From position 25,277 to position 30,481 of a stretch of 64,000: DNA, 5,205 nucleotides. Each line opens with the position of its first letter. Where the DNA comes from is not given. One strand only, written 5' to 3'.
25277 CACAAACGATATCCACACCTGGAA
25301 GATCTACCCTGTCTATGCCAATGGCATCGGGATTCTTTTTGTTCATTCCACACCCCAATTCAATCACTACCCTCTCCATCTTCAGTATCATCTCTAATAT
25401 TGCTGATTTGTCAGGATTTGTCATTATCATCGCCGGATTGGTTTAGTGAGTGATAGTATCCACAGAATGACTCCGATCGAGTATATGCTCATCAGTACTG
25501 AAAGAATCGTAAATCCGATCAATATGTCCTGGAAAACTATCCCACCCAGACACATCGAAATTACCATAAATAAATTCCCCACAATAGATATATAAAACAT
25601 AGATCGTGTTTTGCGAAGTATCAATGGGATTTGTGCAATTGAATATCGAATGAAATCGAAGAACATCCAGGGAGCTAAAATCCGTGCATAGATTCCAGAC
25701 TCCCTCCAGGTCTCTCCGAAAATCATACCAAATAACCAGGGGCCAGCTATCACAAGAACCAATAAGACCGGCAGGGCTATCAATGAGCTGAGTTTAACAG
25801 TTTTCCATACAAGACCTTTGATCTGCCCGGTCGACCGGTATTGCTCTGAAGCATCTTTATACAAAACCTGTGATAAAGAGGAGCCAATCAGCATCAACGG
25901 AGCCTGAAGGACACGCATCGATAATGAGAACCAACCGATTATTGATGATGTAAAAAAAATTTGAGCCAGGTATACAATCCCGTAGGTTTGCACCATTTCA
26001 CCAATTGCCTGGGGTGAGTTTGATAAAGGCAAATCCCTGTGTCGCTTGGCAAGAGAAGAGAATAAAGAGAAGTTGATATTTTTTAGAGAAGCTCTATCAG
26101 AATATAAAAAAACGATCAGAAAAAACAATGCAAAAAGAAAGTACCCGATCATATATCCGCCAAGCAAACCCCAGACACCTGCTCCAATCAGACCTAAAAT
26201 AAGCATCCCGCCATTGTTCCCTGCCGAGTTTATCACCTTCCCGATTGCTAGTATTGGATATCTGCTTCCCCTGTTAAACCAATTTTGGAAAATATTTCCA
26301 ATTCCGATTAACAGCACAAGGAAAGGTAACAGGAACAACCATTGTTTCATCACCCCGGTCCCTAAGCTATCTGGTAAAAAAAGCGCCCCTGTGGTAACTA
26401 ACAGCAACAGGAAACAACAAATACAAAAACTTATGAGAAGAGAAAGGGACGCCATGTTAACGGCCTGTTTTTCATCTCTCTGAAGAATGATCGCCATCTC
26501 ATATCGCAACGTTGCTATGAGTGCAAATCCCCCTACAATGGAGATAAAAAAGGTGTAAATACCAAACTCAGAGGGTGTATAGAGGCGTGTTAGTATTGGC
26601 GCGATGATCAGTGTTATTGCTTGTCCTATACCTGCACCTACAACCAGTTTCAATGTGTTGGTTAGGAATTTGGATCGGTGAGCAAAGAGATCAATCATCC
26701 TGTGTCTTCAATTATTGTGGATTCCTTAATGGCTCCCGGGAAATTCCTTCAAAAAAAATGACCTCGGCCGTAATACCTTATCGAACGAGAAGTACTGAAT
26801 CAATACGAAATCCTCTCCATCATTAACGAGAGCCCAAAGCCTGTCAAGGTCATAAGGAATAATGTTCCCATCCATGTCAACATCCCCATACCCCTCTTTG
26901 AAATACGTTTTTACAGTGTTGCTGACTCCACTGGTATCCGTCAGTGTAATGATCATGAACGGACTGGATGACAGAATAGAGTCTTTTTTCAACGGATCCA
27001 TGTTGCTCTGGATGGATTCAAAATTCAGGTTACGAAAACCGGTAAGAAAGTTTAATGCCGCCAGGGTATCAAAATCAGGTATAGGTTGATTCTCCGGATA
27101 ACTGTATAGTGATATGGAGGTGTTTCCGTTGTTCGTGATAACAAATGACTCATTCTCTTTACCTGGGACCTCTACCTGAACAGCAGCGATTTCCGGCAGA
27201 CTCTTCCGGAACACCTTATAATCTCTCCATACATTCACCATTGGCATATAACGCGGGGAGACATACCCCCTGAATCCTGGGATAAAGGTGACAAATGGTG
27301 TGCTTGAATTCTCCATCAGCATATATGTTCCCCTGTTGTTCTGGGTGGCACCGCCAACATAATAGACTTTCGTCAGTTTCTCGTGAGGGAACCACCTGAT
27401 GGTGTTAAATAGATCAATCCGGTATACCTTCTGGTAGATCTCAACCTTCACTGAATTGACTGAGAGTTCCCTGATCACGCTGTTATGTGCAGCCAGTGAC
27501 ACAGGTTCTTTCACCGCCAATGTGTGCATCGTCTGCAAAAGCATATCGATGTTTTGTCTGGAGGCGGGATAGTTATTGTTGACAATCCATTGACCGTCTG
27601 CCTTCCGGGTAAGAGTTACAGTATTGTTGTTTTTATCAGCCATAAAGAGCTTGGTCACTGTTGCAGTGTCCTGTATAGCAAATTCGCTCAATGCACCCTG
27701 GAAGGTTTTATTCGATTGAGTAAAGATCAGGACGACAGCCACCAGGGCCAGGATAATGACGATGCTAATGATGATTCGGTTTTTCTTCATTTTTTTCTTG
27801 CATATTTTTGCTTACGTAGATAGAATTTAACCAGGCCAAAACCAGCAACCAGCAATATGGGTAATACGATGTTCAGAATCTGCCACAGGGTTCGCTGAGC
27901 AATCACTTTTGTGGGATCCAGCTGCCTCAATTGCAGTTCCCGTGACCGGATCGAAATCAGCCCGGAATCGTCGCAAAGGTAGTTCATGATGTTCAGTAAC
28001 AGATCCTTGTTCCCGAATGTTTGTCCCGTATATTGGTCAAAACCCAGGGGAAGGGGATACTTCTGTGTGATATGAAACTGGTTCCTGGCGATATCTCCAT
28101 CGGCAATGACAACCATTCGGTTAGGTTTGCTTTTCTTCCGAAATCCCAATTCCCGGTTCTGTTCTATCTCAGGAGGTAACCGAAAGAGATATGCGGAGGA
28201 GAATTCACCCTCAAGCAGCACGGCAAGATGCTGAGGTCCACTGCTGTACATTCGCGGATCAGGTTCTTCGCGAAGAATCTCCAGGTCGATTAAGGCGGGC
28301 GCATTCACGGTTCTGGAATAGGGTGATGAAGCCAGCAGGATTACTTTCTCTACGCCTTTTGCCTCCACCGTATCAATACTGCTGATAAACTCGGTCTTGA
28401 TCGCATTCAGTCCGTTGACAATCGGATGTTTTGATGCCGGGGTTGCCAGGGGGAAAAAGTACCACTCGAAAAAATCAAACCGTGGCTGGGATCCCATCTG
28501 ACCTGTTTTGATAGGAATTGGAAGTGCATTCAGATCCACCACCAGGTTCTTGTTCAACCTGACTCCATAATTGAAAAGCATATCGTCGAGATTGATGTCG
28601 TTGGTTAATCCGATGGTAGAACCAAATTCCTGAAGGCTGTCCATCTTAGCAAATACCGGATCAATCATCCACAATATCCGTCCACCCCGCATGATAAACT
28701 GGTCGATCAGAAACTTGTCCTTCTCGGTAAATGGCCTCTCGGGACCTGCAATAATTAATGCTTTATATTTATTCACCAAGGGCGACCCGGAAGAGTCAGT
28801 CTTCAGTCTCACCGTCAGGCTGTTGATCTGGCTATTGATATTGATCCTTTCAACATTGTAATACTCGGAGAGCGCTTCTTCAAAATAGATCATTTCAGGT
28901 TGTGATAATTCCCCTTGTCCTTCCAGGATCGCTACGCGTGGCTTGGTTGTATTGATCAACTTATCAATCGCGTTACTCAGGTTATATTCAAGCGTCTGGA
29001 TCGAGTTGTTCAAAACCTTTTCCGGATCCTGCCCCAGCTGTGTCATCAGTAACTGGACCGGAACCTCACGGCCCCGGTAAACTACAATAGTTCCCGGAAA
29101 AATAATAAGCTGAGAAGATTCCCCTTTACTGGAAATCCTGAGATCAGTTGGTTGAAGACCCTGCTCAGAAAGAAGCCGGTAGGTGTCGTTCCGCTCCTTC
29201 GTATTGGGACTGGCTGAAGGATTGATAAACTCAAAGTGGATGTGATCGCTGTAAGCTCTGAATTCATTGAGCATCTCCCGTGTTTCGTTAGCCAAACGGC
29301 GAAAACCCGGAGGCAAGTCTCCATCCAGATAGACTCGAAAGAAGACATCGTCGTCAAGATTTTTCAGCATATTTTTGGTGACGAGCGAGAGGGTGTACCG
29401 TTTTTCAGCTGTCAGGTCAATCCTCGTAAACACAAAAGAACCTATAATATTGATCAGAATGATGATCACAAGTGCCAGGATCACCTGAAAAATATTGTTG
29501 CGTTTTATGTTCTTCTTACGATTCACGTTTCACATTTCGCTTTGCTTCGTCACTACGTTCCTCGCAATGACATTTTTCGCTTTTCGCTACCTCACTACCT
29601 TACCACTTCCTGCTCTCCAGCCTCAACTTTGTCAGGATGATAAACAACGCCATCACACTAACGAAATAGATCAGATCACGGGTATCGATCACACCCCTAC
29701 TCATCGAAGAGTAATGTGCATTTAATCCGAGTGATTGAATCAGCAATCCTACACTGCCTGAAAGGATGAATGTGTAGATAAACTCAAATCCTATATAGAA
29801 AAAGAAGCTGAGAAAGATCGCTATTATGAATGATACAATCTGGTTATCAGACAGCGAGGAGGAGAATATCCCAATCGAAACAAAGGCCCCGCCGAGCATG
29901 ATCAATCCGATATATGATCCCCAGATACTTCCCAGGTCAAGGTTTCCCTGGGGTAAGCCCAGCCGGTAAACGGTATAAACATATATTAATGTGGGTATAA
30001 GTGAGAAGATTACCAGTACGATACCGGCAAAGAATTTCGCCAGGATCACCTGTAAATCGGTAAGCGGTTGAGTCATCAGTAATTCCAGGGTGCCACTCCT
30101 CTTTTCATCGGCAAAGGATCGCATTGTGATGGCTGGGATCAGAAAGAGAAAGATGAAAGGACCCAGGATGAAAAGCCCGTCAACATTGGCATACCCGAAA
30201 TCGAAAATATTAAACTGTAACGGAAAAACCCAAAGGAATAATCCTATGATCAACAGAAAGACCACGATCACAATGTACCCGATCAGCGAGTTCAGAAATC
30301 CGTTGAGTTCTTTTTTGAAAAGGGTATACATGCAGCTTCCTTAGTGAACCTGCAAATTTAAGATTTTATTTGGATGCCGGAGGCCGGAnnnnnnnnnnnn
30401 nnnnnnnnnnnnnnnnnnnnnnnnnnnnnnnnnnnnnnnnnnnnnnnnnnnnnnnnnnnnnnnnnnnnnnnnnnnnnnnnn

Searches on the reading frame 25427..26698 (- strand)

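Call 77: search_protein_families(library=pfam, proteins=[window:25427-26698:-], max_evalue=0.00001)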
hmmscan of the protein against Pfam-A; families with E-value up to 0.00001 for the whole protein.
window:25427-26698:- (423 aa): 2 families
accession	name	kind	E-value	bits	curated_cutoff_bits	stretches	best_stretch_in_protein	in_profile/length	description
PF13440.11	Polysacc_synt_3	-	1.3e-19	71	23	1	35-334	1-291/293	Polysaccharide biosynthesis protein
PF01943.22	Polysacc_synt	-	1.1e-08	35.3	28.2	1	12-280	2-267/274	Polysaccharide biosynthesis protein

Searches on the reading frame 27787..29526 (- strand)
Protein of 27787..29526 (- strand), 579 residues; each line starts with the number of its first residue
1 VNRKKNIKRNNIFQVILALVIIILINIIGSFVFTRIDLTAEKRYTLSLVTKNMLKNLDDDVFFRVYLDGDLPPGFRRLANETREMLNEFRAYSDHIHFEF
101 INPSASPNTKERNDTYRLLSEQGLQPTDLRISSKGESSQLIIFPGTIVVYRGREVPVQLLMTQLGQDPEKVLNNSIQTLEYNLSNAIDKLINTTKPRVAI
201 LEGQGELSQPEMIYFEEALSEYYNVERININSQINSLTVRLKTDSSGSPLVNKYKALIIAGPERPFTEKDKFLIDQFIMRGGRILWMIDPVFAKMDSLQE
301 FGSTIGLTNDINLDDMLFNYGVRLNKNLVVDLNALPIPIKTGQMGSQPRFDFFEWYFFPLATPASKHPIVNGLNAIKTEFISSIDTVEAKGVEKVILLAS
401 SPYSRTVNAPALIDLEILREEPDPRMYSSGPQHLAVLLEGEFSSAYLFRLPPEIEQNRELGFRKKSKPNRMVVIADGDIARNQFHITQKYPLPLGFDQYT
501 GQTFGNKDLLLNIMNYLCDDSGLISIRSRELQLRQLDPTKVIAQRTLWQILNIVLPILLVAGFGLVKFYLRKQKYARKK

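Call 77: search_protein_families(library=pfam, proteins=[window:27787-29526:-], max_evalue=0.00001)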
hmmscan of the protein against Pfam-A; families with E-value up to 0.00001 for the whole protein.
window:27787-29526:- (579 aa): 2 families
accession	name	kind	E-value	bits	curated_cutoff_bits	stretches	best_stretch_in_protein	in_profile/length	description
PF09822.16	ABC_transp_aux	-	1.6e-92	310.2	34.7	1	195-512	1-287/288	ABC-type uncharacterized transport system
PF23357.1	DUF7088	-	1.5e-32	112.4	27.8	1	41-148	2-104/105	Domain of unknown function (DUF7088)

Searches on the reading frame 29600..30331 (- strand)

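Call 77: search_protein_families(library=pfam, proteins=[window:29600-30331:-], max_evalue=0.00001)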
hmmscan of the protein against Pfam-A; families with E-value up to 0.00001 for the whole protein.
window:29600-30331:- (243 aa): 3 families
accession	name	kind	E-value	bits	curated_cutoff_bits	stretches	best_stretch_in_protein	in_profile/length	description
PF12679.13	ABC2_membrane_2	-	2.7e-10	40.4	27.2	1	52-189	73-206/283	ABC-2 family transporter protein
PF12730.13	ABC2_membrane_4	-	3.2e-08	34.2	27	1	22-177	20-178/179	ABC-2 family transporter protein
PF12698.13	ABC2_membrane_3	-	3.8e-08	33.3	31.6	1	51-199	162-316/347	ABC-2 family transporter protein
